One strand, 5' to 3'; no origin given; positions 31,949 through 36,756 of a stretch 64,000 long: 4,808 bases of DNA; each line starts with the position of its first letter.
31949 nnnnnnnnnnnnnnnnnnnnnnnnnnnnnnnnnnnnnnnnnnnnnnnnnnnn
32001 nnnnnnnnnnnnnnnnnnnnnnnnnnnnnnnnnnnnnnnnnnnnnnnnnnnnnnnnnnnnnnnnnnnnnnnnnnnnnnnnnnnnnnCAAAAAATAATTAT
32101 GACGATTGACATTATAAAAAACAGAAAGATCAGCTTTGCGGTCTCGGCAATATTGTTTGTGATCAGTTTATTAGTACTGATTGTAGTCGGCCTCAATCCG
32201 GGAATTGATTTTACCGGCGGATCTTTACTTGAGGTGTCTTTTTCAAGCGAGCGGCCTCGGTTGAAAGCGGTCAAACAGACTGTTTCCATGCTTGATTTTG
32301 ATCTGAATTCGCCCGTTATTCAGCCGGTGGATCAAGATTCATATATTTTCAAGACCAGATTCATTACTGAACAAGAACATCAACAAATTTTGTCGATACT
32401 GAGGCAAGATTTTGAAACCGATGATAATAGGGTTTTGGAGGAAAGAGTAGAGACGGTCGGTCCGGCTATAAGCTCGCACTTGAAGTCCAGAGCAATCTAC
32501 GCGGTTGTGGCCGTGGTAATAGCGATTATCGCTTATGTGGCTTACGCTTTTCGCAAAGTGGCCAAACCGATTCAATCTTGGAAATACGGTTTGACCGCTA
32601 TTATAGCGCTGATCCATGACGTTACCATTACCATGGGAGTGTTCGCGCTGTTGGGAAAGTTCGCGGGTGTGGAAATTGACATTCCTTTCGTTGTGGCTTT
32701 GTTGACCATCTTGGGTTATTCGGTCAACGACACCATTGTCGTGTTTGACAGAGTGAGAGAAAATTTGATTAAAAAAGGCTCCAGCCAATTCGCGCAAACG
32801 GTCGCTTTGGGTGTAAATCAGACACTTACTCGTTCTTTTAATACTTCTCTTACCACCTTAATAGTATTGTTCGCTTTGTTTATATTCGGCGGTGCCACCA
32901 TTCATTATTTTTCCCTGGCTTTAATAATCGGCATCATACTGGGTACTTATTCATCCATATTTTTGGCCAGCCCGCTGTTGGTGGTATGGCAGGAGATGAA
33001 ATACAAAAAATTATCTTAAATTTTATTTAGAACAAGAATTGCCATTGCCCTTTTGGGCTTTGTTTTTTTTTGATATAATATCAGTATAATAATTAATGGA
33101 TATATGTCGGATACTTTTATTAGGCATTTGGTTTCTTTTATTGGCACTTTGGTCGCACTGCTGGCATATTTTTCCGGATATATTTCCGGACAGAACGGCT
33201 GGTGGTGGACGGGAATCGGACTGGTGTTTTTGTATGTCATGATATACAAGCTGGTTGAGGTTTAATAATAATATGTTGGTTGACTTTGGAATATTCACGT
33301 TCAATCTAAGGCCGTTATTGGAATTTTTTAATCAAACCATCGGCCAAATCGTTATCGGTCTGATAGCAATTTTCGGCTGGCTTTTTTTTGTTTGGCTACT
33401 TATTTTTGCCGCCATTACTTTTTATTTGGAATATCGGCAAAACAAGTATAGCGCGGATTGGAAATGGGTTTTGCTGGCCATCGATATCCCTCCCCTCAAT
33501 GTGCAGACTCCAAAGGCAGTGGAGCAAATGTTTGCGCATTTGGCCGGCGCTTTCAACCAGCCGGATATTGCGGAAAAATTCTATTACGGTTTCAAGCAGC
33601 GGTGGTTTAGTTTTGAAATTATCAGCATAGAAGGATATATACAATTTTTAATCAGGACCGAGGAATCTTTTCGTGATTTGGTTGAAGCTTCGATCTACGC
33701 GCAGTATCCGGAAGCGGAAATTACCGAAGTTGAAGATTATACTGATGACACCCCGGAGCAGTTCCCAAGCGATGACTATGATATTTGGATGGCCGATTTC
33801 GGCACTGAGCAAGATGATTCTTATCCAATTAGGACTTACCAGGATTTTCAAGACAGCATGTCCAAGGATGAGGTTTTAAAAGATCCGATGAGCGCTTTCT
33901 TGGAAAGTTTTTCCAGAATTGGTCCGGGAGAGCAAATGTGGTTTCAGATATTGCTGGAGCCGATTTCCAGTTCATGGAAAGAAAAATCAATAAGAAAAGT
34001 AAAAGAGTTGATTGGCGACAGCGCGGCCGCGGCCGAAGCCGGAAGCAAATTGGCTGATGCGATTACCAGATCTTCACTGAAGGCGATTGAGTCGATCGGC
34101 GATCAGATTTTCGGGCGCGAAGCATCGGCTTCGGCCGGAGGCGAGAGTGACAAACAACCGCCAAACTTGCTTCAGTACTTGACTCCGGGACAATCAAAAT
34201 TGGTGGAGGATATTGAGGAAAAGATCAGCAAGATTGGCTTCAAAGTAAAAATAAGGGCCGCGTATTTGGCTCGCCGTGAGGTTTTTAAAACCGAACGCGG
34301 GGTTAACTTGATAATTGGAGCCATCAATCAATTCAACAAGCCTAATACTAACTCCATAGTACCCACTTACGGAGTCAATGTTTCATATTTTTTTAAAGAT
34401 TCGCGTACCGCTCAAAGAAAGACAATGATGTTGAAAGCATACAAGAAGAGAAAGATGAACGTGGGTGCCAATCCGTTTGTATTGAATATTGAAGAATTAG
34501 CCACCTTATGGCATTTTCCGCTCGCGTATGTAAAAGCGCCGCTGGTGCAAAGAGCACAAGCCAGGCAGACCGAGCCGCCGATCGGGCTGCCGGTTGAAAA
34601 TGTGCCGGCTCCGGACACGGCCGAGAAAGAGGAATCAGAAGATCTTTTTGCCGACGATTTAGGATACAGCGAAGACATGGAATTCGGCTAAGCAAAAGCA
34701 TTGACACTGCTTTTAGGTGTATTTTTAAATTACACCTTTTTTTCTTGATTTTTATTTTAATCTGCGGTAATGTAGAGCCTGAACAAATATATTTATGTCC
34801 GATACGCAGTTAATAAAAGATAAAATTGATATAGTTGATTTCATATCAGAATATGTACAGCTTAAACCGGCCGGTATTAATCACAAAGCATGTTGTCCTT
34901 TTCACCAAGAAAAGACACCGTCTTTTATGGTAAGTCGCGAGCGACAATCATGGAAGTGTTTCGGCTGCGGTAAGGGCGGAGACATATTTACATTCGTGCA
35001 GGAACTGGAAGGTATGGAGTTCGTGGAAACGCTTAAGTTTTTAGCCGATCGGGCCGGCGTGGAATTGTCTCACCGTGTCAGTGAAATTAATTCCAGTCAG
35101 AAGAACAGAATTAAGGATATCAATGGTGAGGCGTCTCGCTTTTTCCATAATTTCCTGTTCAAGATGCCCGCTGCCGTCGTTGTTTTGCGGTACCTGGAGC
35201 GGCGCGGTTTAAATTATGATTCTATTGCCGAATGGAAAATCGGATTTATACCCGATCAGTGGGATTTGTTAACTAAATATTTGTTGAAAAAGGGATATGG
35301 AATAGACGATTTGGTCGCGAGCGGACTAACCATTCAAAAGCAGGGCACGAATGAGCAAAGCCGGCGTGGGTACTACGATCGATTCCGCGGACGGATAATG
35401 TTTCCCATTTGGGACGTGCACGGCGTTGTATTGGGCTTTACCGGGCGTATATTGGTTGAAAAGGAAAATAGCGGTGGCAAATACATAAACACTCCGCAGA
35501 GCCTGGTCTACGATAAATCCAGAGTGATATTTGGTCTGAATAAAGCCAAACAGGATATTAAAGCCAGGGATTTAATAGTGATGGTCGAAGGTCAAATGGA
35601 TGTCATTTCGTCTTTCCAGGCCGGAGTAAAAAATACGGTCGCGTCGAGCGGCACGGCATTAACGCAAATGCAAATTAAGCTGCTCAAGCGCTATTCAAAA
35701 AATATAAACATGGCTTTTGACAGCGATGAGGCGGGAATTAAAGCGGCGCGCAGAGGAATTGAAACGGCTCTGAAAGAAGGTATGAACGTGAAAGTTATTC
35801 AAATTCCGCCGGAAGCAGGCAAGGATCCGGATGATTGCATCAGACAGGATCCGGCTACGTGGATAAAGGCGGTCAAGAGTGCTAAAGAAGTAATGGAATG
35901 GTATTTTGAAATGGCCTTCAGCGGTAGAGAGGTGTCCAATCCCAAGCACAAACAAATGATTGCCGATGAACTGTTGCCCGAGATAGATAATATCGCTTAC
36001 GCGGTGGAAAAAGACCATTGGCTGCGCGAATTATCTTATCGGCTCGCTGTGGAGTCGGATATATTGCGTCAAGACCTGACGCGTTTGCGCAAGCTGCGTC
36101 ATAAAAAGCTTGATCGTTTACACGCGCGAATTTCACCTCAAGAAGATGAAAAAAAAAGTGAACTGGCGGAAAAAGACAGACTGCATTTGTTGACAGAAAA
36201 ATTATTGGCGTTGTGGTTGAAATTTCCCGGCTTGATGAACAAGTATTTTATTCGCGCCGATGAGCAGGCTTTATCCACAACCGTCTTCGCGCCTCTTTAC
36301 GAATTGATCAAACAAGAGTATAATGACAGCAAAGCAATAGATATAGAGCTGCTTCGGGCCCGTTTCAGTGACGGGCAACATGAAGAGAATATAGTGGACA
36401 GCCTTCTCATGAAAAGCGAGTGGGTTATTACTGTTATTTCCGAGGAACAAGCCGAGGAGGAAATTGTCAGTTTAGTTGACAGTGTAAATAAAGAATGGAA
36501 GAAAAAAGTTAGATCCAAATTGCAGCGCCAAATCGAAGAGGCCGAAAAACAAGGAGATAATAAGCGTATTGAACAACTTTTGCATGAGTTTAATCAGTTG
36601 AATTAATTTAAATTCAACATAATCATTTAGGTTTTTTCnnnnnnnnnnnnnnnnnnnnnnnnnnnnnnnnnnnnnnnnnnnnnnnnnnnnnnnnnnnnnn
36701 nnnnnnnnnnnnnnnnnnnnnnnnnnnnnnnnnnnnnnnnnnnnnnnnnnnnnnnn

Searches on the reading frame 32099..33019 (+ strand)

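Call 33: search_protein_families(library=pfam, proteins=[window:32099-33019:+], max_evalue=0.001)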
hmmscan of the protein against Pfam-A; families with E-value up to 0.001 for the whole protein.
window:32099-33019:+ (306 aa): 2 families
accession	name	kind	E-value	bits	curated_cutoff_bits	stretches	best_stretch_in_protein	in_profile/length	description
PF02355.23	SecD_SecF_C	-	1e-58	198.3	20.5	1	109-299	10-188/189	Protein export membrane protein SecD/SecF, C-terminal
PF07549.19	Sec_GG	-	5.2e-08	32.6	20.3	1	27-49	3-25/28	SecD/SecF GG Motif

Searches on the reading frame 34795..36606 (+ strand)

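Call 33: search_protein_families(library=pfam, proteins=[window:34795-36606:+], max_evalue=0.001)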
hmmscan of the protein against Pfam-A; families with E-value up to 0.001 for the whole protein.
window:34795-36606:+ (603 aa): 6 families
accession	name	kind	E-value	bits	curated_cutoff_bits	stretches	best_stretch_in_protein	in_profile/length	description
PF01807.25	Zn_ribbon_DnaG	-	1.1e-33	115.3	24.9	1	5-93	7-95/98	CHC2 zinc finger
PF08275.17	DNAG_N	-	1.5e-32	112.8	26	1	117-252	2-128/128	DNA primase catalytic core, N-terminal domain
PF13155.12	Toprim_2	-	3.3e-24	85.5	22.1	1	262-348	1-87/88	Toprim-like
PF13662.12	Toprim_4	-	8e-18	64.9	25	1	260-335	2-84/85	Toprim domain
PF01751.28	Toprim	-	1.7e-10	41.4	23.1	1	261-337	2-96/96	Toprim domain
PF13362.12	Toprim_3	-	3.6e-06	27.8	27.2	1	262-351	3-91/95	Toprim domain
